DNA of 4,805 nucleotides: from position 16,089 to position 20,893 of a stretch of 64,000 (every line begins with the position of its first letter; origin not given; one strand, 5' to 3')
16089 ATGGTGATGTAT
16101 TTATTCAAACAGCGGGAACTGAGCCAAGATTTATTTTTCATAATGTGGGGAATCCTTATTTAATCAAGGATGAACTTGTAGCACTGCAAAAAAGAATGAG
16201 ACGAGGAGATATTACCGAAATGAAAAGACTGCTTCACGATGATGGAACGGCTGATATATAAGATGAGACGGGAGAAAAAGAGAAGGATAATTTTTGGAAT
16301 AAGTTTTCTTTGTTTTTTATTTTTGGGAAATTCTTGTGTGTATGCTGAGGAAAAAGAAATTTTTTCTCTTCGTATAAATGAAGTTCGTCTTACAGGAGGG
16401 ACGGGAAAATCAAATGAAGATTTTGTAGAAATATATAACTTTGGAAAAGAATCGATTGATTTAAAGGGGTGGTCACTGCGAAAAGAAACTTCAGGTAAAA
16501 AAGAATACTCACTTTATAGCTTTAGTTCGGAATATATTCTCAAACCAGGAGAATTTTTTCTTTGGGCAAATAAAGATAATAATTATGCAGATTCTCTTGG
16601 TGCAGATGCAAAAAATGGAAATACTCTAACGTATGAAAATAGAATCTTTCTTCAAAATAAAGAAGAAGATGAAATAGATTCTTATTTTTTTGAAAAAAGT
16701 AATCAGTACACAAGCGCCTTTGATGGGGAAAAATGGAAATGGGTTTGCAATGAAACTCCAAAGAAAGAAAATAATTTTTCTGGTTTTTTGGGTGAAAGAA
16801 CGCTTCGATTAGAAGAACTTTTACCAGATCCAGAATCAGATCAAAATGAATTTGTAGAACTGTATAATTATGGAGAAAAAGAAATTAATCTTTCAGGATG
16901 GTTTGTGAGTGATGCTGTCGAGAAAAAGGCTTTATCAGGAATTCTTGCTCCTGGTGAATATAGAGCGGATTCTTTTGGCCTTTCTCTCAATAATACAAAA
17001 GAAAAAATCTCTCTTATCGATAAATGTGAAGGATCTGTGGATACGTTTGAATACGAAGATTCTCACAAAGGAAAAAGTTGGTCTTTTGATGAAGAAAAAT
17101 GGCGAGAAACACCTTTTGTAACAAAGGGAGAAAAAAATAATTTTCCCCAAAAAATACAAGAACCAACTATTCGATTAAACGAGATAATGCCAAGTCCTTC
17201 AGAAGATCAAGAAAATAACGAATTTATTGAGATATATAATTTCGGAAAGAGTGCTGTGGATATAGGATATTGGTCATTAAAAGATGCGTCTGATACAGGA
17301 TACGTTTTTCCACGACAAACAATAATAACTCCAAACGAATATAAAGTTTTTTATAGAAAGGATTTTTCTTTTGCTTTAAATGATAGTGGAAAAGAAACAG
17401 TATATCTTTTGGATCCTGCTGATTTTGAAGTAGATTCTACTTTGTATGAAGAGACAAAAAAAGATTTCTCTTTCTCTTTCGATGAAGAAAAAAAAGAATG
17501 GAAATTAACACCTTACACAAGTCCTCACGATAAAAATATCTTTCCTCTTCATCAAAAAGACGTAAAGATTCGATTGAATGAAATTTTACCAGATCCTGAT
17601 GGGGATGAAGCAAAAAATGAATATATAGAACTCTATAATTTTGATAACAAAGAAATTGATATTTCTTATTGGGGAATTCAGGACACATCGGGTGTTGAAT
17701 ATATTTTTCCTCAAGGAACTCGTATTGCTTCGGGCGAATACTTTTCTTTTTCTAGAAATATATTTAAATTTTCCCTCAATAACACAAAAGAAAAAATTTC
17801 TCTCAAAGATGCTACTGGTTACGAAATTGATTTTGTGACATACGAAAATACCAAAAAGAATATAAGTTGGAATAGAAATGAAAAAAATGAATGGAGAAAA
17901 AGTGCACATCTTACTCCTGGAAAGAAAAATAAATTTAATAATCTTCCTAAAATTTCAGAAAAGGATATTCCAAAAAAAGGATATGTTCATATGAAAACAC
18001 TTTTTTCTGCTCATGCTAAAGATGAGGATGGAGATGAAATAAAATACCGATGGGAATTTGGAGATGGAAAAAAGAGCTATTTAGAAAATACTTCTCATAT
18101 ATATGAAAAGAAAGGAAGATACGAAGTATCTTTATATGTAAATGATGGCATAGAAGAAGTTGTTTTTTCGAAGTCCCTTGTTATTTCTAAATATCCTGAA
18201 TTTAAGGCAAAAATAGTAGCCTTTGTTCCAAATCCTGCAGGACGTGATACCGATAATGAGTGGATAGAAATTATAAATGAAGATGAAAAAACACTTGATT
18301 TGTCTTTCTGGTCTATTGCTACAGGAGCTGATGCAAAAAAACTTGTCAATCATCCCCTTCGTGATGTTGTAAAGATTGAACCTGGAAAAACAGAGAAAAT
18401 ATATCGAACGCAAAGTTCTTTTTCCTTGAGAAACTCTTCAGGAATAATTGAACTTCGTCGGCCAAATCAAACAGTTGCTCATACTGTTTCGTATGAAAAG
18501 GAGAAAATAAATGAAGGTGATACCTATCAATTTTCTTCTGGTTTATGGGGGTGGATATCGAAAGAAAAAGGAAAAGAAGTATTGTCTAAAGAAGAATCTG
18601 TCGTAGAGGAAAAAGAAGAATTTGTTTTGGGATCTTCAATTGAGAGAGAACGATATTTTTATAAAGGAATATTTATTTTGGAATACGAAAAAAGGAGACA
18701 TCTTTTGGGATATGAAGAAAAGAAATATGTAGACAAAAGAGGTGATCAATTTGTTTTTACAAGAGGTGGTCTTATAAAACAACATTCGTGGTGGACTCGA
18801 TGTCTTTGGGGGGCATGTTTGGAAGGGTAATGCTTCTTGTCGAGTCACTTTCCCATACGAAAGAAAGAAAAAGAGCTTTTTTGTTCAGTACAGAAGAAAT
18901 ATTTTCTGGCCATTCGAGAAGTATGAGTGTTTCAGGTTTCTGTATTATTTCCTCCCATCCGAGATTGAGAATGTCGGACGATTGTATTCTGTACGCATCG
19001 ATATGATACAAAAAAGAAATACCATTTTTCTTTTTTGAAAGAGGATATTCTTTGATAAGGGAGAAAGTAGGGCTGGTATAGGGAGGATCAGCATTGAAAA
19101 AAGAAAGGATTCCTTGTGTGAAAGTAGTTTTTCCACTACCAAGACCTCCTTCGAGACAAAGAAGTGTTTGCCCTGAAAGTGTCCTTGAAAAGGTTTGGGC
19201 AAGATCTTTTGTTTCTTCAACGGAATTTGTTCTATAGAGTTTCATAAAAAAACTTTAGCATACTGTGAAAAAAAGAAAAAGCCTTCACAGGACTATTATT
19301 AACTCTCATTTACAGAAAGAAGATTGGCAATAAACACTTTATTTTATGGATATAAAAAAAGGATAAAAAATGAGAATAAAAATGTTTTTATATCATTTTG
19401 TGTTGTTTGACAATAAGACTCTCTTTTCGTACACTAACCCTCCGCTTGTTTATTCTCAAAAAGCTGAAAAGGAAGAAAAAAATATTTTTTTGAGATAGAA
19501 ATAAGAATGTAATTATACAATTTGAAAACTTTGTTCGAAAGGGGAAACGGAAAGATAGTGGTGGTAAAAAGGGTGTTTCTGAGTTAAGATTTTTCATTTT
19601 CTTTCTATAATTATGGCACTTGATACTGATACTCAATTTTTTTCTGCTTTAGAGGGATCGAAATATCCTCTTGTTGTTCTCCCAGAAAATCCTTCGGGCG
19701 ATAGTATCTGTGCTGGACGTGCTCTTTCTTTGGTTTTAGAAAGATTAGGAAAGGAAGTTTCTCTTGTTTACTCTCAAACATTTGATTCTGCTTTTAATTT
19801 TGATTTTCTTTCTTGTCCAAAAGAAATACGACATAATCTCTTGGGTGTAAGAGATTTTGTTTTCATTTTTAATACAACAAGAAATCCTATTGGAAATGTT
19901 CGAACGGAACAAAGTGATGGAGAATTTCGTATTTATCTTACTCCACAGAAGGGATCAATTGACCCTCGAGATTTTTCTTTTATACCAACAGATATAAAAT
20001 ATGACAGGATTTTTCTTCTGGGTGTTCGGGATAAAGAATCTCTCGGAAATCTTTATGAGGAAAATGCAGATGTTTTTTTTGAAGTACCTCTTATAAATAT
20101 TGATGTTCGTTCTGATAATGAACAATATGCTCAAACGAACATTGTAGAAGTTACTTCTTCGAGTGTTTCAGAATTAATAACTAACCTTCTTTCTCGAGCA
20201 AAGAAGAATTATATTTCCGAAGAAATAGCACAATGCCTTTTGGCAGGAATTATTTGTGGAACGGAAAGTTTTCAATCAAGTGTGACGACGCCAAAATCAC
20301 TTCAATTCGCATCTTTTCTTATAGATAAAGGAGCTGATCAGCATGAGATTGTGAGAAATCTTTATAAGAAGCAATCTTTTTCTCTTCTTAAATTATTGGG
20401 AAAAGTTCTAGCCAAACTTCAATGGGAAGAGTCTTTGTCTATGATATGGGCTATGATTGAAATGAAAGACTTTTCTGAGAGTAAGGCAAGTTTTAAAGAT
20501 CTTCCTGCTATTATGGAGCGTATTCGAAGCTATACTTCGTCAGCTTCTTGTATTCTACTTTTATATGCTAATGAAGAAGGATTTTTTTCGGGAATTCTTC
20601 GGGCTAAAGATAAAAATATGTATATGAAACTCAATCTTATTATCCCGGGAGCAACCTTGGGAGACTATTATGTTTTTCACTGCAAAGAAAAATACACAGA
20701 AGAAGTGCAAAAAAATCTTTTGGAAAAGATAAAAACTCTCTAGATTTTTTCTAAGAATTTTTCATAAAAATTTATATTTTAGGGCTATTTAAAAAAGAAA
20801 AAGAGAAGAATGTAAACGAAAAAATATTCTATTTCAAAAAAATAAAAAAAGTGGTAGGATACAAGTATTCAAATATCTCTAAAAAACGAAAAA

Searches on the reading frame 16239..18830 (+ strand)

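Call 8: search_protein_families(library=pfam, proteins=[window:16239-18830:+], max_evalue=0.001)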
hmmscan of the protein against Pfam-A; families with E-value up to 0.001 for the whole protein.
window:16239-18830:+ (863 aa): 4 families
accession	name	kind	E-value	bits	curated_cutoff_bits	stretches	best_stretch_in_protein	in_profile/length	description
PF00932.25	LTD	-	2.7e-75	250.2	34.3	5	443-536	7-108/109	Lamin Tail Domain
PF18911.6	PKD_4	-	4.2e-14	52.8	27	1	585-637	18-71/85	PKD domain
PF00801.26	PKD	-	1e-11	45.1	23.5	1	588-640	18-71/80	PKD domain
PF22582.2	Amylosucrase_C-like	-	0.00058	20.7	27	0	62-84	23-45/76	Amylosucrase, C-terminal domain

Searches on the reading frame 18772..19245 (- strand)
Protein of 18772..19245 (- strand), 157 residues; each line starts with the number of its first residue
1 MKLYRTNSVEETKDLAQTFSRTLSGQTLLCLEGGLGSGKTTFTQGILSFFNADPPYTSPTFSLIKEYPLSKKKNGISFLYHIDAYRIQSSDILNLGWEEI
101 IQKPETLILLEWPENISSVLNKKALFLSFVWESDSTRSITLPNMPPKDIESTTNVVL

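Call 8: search_protein_families(library=pfam, proteins=[window:18772-19245:-], max_evalue=0.001)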
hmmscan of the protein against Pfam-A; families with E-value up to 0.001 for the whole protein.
window:18772-19245:- (157 aa): 1 family
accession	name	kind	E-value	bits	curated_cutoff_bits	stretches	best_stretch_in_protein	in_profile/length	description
PF02367.23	TsaE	-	4.9e-31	107.8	26.6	1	7-138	2-127/128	Threonylcarbamoyl adenosine biosynthesis protein TsaE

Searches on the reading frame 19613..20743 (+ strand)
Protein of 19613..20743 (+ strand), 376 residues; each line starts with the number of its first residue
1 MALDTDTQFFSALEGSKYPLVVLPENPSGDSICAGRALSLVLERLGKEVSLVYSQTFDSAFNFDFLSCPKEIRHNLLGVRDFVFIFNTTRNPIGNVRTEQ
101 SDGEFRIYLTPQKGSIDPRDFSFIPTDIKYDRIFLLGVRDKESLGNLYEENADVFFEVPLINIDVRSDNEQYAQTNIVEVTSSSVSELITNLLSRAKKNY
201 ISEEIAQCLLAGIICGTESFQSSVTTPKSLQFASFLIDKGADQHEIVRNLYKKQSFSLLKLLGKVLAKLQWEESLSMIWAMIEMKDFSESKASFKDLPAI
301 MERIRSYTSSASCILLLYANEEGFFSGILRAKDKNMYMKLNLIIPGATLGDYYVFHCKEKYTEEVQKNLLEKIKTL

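Call 8: search_protein_families(library=pfam, proteins=[window:19613-20743:+], max_evalue=0.001)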
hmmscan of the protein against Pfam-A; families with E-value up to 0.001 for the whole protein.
window:19613-20743:+ (376 aa): 1 family
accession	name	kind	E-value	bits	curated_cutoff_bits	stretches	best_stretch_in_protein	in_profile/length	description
PF01368.27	DHH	-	1.6e-06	28.9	28.1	1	24-213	7-125/125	DHH family, N-terminal domain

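Call 33: search_protein_families(library=pfam, proteins=[window:19613-20743:+], max_evalue=1)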
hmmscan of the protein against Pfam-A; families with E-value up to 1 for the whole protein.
window:19613-20743:+ (376 aa): 2 families
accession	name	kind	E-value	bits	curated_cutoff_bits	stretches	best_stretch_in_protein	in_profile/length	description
PF01368.27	DHH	-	1.6e-06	28.9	28.1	1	24-213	7-125/125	DHH family, N-terminal domain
PF20093.5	DUF6484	-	0.18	13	27.6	1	16-53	11-47/61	Domain of unknown function (DUF6484)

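Call 34: search_protein_families(library=ncbifam, proteins=[window:19613-20743:+], max_evalue=0.01)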
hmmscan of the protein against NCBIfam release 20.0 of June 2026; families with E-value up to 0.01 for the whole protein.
window:19613-20743:+ (376 aa): 4 families
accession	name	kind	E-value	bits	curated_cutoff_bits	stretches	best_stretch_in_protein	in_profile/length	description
NF053633.1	OlncasPapPhNrnA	equivalog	8.3e-09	34.8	350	1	169-294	117-238/317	bifunctional oligoribonuclease/PAP phosphatase NrnA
NF011442.0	PRK14869.1-4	equivalog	4.7e-05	22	400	1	184-341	354-513/543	putative manganese-dependent inorganic diphosphatase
NF003877.0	PRK05427.1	equivalog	0.0013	18.3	283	0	189-252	121-185/308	manganese-dependent inorganic pyrophosphatase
NF011449.0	PRK14869.2-5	equivalog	0.0023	17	411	1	184-313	256-388/451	putative manganese-dependent inorganic diphosphatase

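Call 60: search_solved_structures(query=A4, max_evalue=0.01, show_alignments=1)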
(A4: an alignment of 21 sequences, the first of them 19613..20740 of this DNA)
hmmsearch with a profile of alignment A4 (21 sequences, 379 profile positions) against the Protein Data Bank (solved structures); distinct sequences matched with E-value up to 0.01: 18.
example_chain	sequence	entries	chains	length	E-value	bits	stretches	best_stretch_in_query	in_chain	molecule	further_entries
4ls9_A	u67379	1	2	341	3.2e-23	85.5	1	160-333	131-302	DHH family protein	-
3dev_A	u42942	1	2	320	2.6e-20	75.9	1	160-299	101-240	SH1221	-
9wbu_B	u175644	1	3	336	4.8e-20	75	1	131-326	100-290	Bifunctional oligoribonuclease and PAP phosphatase NrnA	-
5jju_A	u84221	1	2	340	5.1e-20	74.9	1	131-326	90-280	Uncharacterized protein Rv2837c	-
5cet_A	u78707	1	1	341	5.2e-20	74.9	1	131-326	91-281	Bifunctional oligoribonuclease and PAP phosphatase NrnA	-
8iu7_A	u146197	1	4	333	1.3e-19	73.7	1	160-273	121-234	Bifunctional oligoribonuclease and PAP phosphatase NrnA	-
5o4z_A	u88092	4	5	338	1.3e-18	70.3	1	131-376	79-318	DHH/DHHA1-type phosphodiesterase TM1595 | phosphodiesterase TM1595 | phosphodiesterase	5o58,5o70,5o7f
5o1u_A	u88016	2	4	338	1.6e-18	70.1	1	131-376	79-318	Phosphodiesterase | TmPDE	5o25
4py9_A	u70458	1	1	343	5.1e-17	65.1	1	161-276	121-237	Putative exopolyphosphatase-related protein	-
3w5w_A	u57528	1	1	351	5.5e-17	65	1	161-276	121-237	Putative exopolyphosphatase-related protein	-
5j21_A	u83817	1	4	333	1.5e-15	60.2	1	160-296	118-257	Bifunctional oligoribonuclease and PAP phosphatase NrnA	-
5ipp_A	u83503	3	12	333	5.8e-15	58.3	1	160-296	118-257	Bifunctional oligoribonuclease and PAP phosphatase NrnA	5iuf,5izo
9r7o_A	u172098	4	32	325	1.3e-09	40.7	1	136-375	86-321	DHH family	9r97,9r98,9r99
9n0l_A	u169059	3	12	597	2.2e-09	40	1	160-246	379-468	Cyclic-di-AMP phosphodiesterase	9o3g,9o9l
8ioo_A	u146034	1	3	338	3e-08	36.2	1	156-331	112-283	RecJ-like protein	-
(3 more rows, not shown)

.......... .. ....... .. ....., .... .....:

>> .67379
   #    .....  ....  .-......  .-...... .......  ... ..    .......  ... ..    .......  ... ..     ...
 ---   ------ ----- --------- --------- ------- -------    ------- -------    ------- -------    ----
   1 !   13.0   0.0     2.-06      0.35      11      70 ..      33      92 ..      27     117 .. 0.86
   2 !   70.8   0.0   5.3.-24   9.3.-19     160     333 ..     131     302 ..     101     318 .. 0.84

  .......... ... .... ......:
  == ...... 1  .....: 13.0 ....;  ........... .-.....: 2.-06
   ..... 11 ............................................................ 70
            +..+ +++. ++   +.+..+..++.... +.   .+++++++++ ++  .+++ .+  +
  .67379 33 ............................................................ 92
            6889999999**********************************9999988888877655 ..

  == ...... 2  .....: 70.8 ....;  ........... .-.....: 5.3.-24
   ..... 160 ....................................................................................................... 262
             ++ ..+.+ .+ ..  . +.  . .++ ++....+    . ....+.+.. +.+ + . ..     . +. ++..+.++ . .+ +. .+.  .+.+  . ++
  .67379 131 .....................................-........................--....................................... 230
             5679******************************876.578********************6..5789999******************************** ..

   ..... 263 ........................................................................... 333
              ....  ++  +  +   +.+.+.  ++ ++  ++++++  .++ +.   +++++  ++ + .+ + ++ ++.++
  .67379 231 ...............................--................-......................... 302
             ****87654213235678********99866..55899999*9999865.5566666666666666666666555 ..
